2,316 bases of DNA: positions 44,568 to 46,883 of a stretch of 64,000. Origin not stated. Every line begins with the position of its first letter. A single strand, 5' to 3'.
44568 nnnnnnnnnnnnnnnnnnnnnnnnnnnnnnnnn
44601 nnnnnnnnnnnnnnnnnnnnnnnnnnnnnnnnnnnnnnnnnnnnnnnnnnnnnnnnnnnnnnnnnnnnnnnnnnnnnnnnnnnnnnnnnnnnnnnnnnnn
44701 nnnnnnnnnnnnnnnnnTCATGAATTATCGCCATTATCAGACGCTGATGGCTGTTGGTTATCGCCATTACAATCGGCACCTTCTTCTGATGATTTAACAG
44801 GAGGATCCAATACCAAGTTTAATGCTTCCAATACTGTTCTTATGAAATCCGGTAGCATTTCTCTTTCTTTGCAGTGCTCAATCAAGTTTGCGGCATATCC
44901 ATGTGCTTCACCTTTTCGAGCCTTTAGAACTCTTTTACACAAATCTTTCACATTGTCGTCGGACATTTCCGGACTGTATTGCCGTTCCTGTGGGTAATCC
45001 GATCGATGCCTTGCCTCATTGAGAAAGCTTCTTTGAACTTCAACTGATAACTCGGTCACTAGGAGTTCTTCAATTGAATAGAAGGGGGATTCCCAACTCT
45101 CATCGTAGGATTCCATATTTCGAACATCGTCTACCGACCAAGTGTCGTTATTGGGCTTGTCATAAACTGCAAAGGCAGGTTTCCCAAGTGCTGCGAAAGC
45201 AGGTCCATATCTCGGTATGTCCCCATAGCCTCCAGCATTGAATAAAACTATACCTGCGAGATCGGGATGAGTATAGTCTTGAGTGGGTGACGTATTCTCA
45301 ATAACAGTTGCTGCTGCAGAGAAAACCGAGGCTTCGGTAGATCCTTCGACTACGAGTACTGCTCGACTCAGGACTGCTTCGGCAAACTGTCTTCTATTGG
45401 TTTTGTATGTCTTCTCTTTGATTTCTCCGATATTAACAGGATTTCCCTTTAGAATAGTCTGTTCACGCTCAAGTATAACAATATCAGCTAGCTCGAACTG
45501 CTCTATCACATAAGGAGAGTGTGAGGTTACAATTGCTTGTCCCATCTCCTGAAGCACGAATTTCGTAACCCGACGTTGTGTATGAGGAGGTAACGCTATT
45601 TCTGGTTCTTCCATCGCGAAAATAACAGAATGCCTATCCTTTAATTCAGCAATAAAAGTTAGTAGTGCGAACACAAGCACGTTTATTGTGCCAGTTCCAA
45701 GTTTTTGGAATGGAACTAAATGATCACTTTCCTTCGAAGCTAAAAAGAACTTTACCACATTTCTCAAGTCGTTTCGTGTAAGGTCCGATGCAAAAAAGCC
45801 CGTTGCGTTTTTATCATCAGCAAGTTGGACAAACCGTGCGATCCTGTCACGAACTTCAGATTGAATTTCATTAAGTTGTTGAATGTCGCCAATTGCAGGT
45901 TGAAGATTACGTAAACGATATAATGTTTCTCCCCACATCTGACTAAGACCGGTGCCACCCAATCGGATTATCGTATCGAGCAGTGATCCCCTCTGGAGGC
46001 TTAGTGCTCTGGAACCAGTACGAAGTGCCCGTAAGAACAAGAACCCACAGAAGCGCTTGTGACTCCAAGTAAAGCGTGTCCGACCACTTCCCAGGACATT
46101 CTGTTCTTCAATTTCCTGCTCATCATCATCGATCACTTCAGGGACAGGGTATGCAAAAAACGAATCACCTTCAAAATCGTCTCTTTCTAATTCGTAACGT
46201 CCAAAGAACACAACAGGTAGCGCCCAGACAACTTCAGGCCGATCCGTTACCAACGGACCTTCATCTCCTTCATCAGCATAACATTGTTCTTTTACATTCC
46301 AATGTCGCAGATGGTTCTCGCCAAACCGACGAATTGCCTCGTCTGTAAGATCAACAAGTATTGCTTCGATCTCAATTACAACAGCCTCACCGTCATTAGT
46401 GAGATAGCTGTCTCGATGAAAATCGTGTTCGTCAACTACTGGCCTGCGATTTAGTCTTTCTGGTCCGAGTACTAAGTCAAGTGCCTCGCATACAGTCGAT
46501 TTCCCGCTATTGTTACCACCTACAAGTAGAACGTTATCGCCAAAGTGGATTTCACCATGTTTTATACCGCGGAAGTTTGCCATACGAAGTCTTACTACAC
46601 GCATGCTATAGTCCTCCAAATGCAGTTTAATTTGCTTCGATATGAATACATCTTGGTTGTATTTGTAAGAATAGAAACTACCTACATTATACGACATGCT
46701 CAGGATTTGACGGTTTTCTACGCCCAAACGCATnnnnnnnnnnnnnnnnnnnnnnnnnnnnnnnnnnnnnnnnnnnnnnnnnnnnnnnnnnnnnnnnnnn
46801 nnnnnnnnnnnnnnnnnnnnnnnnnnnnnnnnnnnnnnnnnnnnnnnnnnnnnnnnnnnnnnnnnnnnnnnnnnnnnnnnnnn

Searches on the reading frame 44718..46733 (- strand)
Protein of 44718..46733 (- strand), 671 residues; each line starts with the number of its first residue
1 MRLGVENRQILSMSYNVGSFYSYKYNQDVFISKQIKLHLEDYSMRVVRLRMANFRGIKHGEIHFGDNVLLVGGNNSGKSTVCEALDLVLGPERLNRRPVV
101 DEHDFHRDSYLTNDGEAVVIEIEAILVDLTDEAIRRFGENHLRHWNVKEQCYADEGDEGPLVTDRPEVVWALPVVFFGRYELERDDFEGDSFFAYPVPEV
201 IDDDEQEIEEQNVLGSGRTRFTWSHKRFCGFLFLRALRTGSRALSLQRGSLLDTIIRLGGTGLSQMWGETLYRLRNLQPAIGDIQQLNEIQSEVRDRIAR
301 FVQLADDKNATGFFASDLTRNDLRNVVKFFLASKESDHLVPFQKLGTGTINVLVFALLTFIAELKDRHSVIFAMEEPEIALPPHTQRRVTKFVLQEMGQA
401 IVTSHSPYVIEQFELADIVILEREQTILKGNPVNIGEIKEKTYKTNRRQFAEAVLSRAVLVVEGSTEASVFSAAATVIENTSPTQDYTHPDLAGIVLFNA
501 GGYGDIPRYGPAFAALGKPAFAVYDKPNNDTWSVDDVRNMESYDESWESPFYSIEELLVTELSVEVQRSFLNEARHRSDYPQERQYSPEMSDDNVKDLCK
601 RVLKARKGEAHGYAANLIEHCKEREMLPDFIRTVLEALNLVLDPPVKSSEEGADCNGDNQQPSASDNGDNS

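Call 103: search_protein_families(library=pfam, proteins=[window:44718-46733:-], max_evalue=0.001)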
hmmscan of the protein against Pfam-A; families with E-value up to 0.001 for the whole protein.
window:44718-46733:- (671 aa): 7 families
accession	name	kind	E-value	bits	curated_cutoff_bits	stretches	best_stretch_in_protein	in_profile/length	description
PF13175.12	AAA_15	-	3.3e-23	83.3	32.1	2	314-410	291-374/374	AAA ATPase domain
PF13304.12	AAA_21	-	1.3e-14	55.4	27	1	293-411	184-304/304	AAA domain, putative AbiEii toxin, Type IV TA system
PF11398.14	DUF2813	-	2.6e-09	37.4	21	1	46-116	3-71/372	Protein of unknown function (DUF2813)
PF13476.12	AAA_23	-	9.8e-09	36.6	27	1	48-123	1-78/201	AAA domain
PF02463.25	SMC_N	-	7.8e-07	29.2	40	0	46-92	2-51/220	RecF/RecN/SMC N terminal domain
PF20469.4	OLD-like_TOPRIM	-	1.2e-06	29.4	23.2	1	456-525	3-65/67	Overcoming lysogenization defect protein-like, TOPRIM domain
PF13555.12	AAA_29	-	1.1e-05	25.5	27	1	48-93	3-50/61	P-loop containing region of AAA domain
